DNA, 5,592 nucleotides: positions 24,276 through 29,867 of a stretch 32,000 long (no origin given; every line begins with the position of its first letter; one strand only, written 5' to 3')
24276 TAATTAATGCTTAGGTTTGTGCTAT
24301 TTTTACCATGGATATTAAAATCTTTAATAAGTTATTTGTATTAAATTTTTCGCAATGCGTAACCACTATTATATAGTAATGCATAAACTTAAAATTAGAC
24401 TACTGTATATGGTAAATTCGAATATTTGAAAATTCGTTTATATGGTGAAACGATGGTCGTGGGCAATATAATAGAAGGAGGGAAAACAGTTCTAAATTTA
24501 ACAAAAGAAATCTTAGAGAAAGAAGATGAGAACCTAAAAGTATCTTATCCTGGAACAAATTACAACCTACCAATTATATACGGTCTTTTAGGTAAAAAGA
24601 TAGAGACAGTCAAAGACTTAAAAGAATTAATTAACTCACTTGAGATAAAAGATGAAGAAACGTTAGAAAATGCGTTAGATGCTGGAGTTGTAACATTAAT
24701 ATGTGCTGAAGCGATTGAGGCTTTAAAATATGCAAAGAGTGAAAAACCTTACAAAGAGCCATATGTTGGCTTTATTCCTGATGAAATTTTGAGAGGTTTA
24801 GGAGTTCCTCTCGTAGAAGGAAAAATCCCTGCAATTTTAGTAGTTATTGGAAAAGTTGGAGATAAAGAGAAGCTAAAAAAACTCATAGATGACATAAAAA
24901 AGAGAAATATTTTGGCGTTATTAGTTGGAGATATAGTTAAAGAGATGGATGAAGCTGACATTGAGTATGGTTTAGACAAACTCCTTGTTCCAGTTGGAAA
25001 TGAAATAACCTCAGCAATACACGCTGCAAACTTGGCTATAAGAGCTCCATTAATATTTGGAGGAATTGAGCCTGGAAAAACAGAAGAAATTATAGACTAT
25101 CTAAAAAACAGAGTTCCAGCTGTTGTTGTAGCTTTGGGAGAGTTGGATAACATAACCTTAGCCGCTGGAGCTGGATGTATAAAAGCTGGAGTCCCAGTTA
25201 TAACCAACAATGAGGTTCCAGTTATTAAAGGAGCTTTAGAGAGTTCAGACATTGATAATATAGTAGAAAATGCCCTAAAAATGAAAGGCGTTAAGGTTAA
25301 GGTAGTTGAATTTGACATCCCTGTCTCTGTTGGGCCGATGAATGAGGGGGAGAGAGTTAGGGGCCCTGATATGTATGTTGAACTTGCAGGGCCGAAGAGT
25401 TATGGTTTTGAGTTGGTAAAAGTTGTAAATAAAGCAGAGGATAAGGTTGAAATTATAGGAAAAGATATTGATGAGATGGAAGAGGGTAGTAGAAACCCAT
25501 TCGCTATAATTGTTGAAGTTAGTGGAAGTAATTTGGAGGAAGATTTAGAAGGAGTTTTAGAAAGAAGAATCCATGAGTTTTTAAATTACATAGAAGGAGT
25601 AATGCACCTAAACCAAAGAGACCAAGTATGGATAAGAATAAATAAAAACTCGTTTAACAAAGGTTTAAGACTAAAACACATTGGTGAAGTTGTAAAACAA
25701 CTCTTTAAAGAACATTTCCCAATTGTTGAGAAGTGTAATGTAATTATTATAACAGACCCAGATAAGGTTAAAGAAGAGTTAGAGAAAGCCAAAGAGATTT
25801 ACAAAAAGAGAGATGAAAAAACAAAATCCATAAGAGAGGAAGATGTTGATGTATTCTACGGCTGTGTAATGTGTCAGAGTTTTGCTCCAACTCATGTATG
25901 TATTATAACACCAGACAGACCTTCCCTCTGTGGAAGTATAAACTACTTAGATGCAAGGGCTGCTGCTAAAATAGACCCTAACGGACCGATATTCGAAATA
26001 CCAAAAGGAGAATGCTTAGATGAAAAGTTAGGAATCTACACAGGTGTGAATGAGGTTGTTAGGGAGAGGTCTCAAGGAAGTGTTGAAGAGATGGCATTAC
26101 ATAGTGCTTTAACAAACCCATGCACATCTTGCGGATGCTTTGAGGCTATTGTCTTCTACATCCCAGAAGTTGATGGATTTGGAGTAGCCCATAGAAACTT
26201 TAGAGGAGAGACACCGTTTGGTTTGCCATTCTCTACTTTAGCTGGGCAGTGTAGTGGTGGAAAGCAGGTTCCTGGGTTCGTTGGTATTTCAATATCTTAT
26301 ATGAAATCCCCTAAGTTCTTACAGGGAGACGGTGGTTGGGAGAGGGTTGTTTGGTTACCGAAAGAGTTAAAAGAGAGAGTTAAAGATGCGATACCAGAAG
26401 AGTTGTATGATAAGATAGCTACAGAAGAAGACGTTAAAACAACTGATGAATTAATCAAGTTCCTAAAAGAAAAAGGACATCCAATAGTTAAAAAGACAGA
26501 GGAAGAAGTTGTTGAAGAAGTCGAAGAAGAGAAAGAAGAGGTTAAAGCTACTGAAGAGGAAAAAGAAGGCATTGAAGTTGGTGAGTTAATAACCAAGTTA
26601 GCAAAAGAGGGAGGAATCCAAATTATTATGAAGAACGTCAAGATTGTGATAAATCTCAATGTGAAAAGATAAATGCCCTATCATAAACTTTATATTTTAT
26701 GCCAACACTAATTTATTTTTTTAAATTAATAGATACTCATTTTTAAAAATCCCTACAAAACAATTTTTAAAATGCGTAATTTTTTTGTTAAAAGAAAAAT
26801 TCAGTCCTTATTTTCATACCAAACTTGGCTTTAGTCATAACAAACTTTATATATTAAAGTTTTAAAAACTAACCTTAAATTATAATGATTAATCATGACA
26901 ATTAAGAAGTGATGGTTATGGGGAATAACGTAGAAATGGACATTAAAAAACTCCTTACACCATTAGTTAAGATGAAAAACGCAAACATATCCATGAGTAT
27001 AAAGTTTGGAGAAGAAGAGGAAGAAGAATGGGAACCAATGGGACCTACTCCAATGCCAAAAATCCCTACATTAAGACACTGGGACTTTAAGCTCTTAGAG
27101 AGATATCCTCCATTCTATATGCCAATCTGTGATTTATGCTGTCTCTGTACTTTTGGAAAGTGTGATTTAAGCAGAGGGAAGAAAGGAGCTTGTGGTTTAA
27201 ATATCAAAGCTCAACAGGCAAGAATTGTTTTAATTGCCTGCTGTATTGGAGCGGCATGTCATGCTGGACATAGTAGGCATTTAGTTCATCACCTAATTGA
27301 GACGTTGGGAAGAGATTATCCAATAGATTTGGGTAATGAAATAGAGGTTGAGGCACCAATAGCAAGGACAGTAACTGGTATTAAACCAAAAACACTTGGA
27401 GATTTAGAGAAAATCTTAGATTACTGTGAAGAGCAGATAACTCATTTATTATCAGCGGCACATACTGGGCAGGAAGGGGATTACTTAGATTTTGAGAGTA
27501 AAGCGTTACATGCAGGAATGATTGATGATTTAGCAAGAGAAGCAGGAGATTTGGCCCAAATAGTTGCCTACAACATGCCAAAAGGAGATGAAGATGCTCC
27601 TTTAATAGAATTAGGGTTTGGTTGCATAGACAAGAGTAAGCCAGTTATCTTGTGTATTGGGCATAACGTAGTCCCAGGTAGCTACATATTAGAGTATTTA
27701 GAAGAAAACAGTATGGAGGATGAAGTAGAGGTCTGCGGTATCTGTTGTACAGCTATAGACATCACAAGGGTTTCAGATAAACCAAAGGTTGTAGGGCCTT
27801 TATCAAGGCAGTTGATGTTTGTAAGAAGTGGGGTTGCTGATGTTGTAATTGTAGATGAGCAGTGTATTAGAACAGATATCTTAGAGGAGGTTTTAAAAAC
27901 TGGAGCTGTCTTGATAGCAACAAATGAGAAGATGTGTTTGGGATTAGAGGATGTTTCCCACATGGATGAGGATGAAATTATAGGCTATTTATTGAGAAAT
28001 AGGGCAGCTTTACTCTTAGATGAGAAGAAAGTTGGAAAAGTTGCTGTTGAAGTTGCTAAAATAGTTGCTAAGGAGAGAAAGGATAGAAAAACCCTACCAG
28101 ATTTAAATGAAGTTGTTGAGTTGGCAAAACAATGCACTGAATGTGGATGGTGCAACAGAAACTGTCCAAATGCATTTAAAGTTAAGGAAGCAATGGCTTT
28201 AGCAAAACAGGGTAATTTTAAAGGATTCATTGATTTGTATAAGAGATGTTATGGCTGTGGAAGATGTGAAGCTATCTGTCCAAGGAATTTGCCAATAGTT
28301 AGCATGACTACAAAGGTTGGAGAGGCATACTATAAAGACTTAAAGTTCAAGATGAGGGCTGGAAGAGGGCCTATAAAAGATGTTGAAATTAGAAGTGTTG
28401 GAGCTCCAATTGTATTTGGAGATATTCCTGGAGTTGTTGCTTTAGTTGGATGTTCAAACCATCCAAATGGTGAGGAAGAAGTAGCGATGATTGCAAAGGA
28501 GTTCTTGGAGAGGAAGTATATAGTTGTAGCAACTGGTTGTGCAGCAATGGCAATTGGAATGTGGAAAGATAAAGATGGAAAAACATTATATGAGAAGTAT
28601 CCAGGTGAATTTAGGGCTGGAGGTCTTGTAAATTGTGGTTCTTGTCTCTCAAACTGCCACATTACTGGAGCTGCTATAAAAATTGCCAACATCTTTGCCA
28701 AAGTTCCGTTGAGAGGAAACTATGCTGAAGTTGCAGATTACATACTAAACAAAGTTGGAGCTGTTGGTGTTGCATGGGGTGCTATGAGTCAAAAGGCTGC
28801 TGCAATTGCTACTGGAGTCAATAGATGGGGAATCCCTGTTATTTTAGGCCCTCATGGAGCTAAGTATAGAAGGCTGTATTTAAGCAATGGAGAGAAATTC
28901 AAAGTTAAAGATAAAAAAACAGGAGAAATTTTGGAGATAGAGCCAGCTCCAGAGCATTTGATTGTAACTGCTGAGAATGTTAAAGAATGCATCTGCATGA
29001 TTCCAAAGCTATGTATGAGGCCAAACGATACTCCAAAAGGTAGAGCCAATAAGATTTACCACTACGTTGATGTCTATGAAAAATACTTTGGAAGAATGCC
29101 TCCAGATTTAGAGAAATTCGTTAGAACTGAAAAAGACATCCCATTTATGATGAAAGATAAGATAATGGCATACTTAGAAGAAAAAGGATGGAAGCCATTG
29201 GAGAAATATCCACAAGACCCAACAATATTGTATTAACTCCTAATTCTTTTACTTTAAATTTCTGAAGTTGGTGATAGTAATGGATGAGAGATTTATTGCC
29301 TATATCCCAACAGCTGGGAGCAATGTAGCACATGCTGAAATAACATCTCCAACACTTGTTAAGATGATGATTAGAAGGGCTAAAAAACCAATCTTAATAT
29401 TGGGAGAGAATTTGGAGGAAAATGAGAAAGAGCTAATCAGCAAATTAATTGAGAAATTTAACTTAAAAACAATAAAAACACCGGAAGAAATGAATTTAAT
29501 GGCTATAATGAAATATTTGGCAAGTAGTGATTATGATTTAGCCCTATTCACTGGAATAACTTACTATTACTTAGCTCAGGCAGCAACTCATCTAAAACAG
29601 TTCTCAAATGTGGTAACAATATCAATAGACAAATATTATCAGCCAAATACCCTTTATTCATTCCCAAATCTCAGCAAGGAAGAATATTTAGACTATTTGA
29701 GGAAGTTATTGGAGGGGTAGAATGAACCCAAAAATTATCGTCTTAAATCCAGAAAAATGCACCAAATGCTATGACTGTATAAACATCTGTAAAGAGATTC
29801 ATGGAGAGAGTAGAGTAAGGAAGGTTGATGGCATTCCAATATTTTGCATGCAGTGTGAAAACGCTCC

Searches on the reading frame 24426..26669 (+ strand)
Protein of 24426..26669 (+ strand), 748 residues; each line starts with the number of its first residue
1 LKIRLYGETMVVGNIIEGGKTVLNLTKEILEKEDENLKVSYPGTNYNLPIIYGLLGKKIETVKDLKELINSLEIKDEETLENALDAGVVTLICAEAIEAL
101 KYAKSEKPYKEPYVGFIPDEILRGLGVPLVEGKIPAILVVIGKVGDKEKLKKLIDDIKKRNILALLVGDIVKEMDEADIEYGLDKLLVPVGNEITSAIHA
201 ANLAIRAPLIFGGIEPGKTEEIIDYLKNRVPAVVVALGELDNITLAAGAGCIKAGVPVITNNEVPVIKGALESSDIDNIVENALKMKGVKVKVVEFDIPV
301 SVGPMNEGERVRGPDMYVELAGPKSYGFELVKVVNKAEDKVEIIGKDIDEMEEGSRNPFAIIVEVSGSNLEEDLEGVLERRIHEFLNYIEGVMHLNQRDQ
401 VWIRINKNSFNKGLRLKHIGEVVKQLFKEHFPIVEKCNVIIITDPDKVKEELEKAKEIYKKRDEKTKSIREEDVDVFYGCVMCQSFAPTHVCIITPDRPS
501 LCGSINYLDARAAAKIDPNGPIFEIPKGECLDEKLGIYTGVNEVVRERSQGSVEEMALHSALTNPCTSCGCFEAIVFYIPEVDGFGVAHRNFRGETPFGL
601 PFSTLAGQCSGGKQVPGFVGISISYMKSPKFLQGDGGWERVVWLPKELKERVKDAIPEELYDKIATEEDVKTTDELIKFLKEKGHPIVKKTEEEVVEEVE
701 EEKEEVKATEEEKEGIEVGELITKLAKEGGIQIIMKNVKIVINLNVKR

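Call 80: search_protein_families(library=pfam, proteins=[window:24426-26669:+], max_evalue=0.00001)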
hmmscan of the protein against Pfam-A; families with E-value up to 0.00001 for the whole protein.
window:24426-26669:+ (748 aa): 3 families
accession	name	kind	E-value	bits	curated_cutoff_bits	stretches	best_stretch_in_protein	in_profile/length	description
PF19436.4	ACS_CODH_B_C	-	5.8e-88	295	25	1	459-689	1-240/245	ACS/CODH beta subunit C-terminal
PF03598.20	CdhC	-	4.8e-63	212.1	24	1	298-448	1-155/155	CO dehydrogenase/acetyl-CoA synthase complex beta subunit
PF18537.6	CODH_A_N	-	1.4e-21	76.7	32.2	1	26-102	4-82/83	Carbon monoxide dehydrogenase subunit alpha N-terminal domain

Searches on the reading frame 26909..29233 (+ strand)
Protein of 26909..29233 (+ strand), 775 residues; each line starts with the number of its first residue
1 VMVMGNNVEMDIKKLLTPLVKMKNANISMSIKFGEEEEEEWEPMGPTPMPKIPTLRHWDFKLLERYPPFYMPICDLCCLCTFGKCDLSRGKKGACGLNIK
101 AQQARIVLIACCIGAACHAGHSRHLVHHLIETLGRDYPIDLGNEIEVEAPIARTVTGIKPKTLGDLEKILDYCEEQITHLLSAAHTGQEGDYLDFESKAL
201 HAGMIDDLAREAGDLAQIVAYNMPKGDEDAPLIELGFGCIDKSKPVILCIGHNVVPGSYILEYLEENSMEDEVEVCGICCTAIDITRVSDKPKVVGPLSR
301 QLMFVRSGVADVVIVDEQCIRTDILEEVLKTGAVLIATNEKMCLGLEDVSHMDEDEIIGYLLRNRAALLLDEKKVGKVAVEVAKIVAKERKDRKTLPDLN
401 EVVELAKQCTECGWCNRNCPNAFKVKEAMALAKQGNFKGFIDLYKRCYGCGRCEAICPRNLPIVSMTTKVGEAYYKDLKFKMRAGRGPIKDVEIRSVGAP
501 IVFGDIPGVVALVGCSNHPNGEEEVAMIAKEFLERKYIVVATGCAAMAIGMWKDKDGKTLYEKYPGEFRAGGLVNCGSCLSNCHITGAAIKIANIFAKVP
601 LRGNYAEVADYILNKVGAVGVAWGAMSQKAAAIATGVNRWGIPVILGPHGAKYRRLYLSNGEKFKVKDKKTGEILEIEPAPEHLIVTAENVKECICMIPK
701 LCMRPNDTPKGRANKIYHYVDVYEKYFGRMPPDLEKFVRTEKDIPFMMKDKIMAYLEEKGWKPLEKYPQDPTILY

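Call 80: search_protein_families(library=pfam, proteins=[window:26909-29233:+], max_evalue=0.00001)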
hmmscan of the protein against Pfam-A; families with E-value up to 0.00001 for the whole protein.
window:26909-29233:+ (775 aa): 3 families
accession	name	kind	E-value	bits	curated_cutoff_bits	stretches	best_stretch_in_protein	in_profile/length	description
PF03063.25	Prismane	-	5.1e-60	204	27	2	161-659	128-491/513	Prismane/CO dehydrogenase family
PF12838.12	Fer4_7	-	1e-06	29.5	27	1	408-460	1-51/52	4Fe-4S dicluster domain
PF13187.11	Fer4_9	-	5.8e-06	26.7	27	1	408-460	1-50/52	4Fe-4S dicluster domain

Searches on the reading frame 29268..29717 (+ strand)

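Call 80: search_protein_families(library=pfam, proteins=[window:29268-29717:+], max_evalue=0.00001)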
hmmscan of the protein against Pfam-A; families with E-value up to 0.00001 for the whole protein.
window:29268-29717:+ (150 aa): 1 family
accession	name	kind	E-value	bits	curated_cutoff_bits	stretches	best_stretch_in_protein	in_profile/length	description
PF02552.22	CO_dh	-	9.7e-45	152.8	21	1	9-148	2-168/168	CO dehydrogenase beta subunit/acetyl-CoA synthase epsilon subunit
